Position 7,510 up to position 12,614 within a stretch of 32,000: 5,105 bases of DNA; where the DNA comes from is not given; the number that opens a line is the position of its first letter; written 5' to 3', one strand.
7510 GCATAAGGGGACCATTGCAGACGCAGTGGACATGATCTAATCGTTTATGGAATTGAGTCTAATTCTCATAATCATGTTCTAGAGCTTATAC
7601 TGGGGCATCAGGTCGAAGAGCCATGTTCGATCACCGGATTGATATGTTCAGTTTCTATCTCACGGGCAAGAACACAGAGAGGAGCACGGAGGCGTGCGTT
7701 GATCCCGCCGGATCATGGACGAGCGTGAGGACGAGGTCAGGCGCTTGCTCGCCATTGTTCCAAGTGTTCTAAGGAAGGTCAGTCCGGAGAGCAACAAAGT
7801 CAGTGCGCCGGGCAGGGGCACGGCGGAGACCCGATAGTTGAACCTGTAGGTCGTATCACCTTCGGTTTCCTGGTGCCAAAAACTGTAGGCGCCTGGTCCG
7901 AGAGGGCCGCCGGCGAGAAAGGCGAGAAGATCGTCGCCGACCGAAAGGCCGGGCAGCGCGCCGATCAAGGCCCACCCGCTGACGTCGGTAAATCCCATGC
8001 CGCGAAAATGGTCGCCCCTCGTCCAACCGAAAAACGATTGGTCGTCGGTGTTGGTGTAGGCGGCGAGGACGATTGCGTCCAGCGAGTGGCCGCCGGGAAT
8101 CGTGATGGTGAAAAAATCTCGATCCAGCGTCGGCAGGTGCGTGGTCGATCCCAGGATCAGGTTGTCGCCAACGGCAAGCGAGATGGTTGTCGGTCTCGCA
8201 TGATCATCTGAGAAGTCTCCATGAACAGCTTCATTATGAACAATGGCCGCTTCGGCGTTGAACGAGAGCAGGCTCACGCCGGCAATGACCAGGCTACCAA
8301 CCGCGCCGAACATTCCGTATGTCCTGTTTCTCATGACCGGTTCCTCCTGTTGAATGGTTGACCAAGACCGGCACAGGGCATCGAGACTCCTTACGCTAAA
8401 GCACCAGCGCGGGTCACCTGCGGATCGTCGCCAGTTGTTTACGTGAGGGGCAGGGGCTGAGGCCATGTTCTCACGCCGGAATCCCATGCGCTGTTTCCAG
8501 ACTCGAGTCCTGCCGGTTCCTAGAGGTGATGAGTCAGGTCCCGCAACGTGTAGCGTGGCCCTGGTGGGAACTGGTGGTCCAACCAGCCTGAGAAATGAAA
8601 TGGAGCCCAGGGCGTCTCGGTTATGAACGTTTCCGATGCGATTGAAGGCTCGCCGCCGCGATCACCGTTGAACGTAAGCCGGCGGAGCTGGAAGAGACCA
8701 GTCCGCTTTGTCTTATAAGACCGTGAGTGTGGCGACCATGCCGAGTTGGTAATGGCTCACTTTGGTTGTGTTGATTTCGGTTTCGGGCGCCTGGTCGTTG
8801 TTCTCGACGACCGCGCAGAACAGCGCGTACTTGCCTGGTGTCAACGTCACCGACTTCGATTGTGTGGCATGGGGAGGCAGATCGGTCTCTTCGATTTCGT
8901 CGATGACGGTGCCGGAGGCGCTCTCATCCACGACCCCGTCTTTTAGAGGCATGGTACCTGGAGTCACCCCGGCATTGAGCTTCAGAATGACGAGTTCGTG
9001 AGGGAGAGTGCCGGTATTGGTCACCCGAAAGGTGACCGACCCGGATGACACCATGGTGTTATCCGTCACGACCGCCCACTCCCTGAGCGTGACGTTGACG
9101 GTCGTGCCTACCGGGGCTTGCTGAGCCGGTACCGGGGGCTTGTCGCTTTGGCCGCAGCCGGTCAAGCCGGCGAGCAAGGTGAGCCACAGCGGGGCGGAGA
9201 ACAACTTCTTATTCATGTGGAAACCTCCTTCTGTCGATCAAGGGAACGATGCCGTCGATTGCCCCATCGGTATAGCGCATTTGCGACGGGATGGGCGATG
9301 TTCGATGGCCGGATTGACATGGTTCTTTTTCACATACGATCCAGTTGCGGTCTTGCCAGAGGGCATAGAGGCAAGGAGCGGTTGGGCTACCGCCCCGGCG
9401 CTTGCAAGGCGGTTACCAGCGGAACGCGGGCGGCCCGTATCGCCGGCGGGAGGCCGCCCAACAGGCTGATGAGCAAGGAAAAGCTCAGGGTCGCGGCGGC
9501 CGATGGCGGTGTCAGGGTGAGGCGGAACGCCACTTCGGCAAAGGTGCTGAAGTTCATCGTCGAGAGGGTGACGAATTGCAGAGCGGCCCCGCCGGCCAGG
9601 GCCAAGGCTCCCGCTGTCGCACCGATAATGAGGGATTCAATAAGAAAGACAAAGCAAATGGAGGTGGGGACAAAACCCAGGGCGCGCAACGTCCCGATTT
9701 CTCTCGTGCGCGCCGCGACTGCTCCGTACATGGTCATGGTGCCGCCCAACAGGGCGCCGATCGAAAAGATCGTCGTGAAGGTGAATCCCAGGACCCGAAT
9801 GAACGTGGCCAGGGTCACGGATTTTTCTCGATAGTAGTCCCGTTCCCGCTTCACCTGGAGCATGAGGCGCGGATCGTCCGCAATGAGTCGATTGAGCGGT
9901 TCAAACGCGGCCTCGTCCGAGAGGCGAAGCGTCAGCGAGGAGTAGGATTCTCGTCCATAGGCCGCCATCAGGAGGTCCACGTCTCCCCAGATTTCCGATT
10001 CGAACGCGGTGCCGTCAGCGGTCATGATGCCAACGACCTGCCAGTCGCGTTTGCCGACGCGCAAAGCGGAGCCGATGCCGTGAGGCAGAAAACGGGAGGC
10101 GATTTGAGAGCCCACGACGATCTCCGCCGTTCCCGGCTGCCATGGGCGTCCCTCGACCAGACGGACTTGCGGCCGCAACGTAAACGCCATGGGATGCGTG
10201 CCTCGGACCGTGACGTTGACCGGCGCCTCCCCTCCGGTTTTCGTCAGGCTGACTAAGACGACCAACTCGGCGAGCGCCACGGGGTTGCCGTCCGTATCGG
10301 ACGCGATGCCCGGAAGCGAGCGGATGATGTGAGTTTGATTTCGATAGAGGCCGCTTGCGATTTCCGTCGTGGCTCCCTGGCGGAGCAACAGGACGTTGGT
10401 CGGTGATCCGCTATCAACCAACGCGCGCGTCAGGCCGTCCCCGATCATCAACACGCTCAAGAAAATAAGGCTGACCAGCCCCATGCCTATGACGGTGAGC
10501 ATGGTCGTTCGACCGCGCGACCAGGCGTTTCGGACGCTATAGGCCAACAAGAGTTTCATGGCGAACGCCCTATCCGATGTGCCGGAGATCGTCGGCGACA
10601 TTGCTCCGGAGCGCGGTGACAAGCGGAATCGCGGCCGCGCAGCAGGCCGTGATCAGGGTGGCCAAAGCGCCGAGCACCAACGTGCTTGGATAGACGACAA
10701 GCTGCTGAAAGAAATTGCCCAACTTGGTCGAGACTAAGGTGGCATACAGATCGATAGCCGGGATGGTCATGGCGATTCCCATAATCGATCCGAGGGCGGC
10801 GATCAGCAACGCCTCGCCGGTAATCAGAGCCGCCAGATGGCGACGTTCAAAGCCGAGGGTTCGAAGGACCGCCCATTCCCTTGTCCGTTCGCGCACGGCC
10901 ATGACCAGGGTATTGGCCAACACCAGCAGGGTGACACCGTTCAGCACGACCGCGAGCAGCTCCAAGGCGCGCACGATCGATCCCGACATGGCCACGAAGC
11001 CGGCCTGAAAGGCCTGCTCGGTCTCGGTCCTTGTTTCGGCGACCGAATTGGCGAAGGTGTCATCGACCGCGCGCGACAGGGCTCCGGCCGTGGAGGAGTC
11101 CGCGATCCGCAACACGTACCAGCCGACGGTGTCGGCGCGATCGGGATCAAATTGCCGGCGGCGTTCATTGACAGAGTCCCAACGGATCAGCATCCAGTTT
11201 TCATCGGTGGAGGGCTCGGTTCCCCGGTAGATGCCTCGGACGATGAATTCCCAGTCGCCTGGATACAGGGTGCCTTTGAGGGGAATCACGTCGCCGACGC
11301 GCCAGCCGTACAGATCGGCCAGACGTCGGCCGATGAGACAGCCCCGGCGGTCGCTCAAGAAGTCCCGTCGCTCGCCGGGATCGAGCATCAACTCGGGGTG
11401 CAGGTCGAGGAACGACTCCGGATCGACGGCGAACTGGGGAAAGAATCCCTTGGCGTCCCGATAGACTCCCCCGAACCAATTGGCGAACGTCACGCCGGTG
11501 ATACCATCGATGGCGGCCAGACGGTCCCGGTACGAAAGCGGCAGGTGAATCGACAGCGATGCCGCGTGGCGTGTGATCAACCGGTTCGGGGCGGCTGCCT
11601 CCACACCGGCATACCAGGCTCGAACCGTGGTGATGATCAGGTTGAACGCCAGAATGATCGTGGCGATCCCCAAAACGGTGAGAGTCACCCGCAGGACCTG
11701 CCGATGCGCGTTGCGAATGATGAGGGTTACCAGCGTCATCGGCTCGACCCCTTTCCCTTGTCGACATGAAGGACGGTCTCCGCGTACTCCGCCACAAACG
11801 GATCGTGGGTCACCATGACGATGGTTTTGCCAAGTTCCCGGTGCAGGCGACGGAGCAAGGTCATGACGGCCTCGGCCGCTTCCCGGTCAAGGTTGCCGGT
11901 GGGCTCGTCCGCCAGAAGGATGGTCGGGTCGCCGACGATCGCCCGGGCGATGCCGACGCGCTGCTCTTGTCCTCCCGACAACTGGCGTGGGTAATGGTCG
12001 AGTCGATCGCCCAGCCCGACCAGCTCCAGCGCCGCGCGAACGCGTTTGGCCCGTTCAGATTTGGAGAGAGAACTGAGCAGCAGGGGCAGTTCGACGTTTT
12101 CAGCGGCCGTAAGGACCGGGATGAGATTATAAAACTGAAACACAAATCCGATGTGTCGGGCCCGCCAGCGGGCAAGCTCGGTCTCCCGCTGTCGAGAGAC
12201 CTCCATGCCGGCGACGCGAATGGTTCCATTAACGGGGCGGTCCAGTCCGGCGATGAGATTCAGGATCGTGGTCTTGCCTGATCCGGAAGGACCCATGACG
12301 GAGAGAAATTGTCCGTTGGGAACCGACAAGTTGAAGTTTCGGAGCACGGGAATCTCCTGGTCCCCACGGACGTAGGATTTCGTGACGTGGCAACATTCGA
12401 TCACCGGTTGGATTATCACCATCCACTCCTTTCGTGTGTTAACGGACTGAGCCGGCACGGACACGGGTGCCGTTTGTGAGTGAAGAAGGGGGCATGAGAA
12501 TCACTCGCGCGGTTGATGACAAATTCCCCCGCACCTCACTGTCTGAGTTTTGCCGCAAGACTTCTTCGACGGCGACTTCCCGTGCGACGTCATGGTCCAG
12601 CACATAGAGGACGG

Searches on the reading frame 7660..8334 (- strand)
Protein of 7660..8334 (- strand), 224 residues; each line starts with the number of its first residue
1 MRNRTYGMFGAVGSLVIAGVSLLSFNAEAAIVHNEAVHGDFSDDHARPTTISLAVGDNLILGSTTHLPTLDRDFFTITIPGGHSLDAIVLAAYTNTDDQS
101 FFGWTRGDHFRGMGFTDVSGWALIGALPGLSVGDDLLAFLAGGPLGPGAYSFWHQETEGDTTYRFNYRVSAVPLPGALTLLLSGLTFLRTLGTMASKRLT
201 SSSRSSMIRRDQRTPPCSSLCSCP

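Call 5: search_protein_families(library=pfam, proteins=[window:7660-8334:-], max_evalue=0.01)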
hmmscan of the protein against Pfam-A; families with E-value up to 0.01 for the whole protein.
window:7660-8334:- (224 aa): 0 families

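Call 6: search_protein_families(library=ncbifam, proteins=[window:7660-8334:-], max_evalue=0.01)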
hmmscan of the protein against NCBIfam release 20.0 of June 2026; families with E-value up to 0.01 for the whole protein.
window:7660-8334:- (224 aa): 1 family
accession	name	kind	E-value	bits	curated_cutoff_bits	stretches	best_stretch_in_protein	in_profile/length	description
NF038126.1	PEP_CTERM_FxDxF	subfamily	0.0095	16.2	50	0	46-198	18-165/165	FxDxF family PEP-CTERM protein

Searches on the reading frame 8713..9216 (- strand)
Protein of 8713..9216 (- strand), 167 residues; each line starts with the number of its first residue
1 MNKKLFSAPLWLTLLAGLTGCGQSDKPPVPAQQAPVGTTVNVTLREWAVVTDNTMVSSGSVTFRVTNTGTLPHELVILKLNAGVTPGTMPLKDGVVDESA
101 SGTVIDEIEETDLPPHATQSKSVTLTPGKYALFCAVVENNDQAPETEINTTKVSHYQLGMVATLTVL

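Call 5: search_protein_families(library=pfam, proteins=[window:8713-9216:-], max_evalue=0.01)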
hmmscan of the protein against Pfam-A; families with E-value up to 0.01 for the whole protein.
window:8713-9216:- (167 aa): 1 family
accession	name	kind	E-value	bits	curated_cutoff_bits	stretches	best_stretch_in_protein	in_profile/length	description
PF13473.12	Cupredoxin_1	-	2.6e-06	27.8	27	0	34-82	17-66/104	Cupredoxin-like domain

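Call 6: search_protein_families(library=ncbifam, proteins=[window:8713-9216:-], max_evalue=0.01)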
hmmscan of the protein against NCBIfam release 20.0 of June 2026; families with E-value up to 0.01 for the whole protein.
window:8713-9216:- (167 aa): 3 families
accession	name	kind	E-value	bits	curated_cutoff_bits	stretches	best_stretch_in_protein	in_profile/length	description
NF041757.1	EfeO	equivalog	1.1e-06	27.9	270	1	18-79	1-58/359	iron uptake system protein EfeO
NF051440.1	CuResCopIPSEAE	equivalog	0.00021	21.1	280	0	29-166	32-178/180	copper-resistant cuproprotein CopI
NF047847.2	SS_mature_LptM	equivalog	0.009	16.1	27.7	0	1-23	1-22/31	LPS translocon maturation chaperone LptM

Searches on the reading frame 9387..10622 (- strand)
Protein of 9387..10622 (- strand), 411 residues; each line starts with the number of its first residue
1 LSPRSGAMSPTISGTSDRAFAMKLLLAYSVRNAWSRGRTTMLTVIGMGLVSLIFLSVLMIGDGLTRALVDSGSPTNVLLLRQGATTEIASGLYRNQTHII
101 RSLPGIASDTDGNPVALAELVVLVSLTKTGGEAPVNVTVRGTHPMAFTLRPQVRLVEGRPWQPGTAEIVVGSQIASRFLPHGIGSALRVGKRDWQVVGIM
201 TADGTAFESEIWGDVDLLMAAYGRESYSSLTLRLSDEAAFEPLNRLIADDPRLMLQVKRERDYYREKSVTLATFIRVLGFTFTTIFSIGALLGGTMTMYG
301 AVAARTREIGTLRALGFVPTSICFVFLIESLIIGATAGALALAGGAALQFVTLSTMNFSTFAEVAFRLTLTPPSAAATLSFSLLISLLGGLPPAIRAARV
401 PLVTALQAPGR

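Call 20: search_protein_families(library=pfam, proteins=[window:9387-10622:-], max_evalue=0.001)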
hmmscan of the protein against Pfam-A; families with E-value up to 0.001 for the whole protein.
window:9387-10622:- (411 aa): 2 families
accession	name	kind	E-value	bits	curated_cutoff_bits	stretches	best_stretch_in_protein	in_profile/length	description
PF12704.14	MacB_PCD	-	4.1e-17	63.6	27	1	40-246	1-203/207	MacB-like periplasmic core domain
PF02687.27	FtsX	-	2.3e-11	44.2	25.5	1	281-401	2-119/120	FtsX-like permease C-terminal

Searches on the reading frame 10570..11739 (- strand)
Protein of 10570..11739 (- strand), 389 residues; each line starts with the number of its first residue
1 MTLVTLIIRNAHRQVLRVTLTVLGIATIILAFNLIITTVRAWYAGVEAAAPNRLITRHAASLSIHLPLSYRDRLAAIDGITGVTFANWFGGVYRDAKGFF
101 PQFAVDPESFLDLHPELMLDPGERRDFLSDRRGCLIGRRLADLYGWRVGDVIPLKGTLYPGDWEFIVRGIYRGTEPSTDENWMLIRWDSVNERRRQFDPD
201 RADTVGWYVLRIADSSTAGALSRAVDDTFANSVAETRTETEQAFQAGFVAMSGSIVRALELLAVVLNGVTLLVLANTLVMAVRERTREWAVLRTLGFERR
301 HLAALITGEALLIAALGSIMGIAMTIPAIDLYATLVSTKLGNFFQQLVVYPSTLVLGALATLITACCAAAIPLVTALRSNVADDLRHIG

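Call 20: search_protein_families(library=pfam, proteins=[window:10570-11739:-], max_evalue=0.001)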
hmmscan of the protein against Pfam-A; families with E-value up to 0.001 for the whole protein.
window:10570-11739:- (389 aa): 2 families
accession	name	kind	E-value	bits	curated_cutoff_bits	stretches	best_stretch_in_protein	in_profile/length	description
PF02687.27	FtsX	-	2.6e-13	50.5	25.5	1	263-380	4-119/120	FtsX-like permease C-terminal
PF12704.14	MacB_PCD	-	2.2e-06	28.6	27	1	20-226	3-205/207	MacB-like periplasmic core domain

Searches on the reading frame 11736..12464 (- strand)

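Call 20: search_protein_families(library=pfam, proteins=[window:11736-12464:-], max_evalue=0.001)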
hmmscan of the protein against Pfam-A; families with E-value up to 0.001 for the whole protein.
window:11736-12464:- (242 aa): 4 families
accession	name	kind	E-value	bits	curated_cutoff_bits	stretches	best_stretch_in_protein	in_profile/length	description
PF00005.33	ABC_tran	-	4.9e-35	121.6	25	1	41-189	1-136/137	ABC transporter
PF13304.12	AAA_21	-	1.4e-07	32.3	27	0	152-224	228-302/304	AAA domain, putative AbiEii toxin, Type IV TA system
PF13191.12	AAA_16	-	0.00043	21.3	32.6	1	48-210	19-158/167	AAA ATPase domain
PF02463.25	SMC_N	-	0.00086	19.2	40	0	159-236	134-213/220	RecF/RecN/SMC N terminal domain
